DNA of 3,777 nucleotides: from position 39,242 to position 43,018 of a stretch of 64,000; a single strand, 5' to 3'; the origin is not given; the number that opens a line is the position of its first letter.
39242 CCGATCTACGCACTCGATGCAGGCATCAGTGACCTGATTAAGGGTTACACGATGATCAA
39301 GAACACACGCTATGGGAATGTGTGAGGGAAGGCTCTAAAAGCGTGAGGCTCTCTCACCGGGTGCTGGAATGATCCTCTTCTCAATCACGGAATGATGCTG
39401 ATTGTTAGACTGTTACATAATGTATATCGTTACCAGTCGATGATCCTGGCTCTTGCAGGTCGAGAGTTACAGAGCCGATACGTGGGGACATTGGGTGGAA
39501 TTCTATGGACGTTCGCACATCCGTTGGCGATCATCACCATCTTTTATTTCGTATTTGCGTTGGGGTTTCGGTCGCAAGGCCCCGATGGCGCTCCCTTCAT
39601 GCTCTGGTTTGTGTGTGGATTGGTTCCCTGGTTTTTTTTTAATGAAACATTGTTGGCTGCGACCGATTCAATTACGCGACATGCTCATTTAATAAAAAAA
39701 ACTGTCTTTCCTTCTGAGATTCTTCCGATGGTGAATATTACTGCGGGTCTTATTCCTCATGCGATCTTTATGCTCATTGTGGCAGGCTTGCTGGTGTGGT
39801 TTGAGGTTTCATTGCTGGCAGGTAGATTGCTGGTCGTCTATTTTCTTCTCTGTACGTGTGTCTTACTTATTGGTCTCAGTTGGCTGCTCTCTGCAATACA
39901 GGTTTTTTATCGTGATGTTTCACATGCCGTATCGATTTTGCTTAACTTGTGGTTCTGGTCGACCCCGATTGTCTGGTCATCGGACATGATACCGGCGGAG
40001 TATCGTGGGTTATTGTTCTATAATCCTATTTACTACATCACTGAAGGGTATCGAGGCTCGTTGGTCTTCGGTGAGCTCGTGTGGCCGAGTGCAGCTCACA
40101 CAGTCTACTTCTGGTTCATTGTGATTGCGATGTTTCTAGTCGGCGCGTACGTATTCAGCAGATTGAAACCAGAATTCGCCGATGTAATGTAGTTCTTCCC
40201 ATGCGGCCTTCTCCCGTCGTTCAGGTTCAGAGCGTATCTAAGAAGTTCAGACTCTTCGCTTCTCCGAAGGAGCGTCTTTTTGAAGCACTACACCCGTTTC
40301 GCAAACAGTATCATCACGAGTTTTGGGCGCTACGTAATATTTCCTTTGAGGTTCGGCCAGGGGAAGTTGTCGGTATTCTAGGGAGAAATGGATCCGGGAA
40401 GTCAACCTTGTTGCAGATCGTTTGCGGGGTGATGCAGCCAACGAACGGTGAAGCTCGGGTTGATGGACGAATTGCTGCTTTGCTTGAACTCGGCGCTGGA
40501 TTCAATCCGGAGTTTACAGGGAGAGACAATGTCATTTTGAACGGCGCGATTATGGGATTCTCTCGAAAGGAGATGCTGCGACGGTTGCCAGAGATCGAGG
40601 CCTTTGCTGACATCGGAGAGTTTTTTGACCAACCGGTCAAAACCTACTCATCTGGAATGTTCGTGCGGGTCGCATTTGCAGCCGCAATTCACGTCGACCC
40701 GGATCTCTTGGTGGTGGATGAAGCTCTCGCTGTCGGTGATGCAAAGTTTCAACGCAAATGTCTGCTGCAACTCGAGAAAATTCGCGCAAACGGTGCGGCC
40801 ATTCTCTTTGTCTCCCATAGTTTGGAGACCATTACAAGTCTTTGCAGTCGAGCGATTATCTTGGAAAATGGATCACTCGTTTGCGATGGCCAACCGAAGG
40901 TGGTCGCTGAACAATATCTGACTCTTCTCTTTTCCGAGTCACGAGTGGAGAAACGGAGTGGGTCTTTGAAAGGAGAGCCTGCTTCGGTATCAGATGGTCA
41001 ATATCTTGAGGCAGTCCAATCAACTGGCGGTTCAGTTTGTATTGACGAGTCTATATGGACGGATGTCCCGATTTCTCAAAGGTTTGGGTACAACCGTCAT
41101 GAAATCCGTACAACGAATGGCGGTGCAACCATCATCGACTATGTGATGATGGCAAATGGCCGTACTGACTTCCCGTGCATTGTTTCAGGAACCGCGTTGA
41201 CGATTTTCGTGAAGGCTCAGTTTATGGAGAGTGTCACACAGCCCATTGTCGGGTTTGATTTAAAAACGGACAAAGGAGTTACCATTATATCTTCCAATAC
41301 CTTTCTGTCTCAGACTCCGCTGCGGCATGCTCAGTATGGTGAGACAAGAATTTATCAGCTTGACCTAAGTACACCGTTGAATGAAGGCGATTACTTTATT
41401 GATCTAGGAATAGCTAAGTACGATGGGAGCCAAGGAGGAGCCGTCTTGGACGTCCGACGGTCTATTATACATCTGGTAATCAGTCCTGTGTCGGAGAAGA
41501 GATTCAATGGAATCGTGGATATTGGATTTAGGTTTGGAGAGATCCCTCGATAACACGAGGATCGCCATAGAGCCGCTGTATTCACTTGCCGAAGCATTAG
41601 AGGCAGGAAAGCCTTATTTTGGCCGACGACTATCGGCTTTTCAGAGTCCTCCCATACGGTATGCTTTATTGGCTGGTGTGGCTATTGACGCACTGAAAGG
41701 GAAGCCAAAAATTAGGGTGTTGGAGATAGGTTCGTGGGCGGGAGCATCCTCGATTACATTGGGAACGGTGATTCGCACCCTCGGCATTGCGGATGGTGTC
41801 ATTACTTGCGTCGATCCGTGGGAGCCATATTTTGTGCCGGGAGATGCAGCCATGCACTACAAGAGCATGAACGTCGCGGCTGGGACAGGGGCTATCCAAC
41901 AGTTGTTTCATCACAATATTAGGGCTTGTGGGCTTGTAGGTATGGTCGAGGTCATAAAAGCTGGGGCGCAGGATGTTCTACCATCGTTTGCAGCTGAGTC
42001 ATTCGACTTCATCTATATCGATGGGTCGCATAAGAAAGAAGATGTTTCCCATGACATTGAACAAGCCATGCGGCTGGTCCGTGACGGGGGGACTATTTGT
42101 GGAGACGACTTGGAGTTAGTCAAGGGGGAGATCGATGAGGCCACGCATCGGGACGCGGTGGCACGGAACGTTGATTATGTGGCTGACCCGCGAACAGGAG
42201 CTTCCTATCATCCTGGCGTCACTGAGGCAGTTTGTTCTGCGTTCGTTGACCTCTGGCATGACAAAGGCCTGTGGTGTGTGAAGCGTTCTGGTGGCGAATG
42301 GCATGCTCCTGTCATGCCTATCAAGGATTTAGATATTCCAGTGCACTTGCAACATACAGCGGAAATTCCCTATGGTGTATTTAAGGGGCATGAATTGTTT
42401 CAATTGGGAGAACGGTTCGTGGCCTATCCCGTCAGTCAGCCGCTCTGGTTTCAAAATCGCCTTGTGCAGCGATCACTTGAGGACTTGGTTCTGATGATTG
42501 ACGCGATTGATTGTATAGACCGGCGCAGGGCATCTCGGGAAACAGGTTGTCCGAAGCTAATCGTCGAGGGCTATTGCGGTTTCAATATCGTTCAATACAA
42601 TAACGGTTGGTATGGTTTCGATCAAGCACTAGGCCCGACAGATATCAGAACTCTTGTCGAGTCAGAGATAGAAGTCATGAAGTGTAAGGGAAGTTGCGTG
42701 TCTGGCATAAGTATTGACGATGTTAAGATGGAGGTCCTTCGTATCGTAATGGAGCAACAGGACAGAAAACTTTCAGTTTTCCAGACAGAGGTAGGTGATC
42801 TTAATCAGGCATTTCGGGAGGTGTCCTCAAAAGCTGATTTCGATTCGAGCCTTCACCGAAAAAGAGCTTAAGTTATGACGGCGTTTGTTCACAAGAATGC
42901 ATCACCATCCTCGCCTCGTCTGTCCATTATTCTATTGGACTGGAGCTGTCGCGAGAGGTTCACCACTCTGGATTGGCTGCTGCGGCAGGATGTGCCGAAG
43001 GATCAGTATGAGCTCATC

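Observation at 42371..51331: Unassigned ~50-aa module (GYN[IV][IV]-x6-[FWY]Y[GA]xP-x2-LG-x2-D ... acidic helix) recurs 8-9 times on four different enzymes of the island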

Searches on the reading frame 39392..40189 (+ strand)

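Call 82: search_protein_families(library=pfam, proteins=[window:39392-40189:+], max_evalue=0.001)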
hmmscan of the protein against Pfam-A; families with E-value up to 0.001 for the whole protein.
window:39392-40189:+ (266 aa): 1 family
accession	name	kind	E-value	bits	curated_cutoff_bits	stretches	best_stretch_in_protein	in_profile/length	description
PF01061.29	ABC2_membrane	-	9.5e-14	51.9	26.9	1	18-224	3-210/211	ABC-2 type transporter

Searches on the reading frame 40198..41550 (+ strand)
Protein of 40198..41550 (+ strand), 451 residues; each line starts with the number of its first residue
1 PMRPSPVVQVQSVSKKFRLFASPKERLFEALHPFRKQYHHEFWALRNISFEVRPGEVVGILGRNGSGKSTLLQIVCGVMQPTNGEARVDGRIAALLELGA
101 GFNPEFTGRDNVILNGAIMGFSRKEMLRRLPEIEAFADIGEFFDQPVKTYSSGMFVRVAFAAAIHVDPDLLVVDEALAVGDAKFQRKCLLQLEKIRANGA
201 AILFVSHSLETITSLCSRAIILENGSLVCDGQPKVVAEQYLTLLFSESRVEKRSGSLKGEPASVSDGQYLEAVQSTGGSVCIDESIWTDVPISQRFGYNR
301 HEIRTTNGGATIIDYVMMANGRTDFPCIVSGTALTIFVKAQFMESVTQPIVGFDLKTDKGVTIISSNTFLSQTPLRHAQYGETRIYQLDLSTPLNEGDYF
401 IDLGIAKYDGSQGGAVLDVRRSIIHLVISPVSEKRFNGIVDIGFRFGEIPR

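Call 82: search_protein_families(library=pfam, proteins=[window:40198-41550:+], max_evalue=0.001)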
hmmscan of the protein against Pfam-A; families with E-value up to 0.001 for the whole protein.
window:40198-41550:+ (451 aa): 5 families
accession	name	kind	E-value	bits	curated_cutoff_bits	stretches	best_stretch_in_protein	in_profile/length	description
PF14524.12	Wzt_C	-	7e-24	84.9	30.4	1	302-442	2-143/143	Wzt C-terminal domain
PF00005.33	ABC_tran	-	3.2e-22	80.1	25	1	45-177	1-136/137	ABC transporter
PF13304.12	AAA_21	-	0.00022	21.8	27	0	58-89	2-39/304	AAA domain, putative AbiEii toxin, Type IV TA system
PF13555.12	AAA_29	-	0.00034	20.7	27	0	50-83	17-50/61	P-loop containing region of AAA domain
PF13476.12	AAA_23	-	0.0009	20.4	27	0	46-77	11-41/201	AAA domain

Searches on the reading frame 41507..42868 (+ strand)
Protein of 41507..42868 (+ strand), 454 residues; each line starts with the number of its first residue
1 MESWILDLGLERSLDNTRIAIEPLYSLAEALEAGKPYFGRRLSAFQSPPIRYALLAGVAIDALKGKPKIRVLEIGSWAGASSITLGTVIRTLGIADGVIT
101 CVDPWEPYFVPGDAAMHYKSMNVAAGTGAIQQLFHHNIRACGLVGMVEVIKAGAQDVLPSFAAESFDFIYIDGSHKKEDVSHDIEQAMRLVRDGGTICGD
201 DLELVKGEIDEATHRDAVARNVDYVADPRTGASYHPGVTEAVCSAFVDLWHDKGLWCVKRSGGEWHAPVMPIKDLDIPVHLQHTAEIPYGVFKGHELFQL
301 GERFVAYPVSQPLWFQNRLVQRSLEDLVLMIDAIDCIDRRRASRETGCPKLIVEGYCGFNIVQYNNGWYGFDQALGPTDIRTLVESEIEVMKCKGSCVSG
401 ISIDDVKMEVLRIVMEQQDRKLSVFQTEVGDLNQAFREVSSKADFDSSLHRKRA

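Call 3: search_protein_families(library=pfam, proteins=[window:41507-42868:+], max_evalue=1)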
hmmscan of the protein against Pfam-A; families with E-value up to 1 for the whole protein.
window:41507-42868:+ (454 aa): 3 families
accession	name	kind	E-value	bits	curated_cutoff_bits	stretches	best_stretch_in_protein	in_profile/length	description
PF13578.12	Methyltransf_24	-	8.8e-21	75.2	26.3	1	72-201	1-104/105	Methyltransferase domain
PF01596.23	Methyltransf_3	-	0.00017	21.4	22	1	136-213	87-165/204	O-methyltransferase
PF05711.17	TylF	-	0.002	17.9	23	1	71-207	95-234/264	Macrocin-O-methyltransferase (TylF)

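Call 15: search_protein_families(library=ncbifam, proteins=[window:41507-42868:+], max_evalue=1)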
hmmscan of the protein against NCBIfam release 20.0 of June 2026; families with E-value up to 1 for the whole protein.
window:41507-42868:+ (454 aa): 2 families
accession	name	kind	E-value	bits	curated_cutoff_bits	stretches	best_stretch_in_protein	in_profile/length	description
TIGR02469.1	CbiT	equivalog_domain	0.025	14.9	78.3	1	132-196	57-117/124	precorrin-6Y C5,15-methyltransferase (decarboxylating) subunit CbiT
NF002672.0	PRK02395.1-4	subfamily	0.12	11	435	1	145-198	130-184/486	hypothetical protein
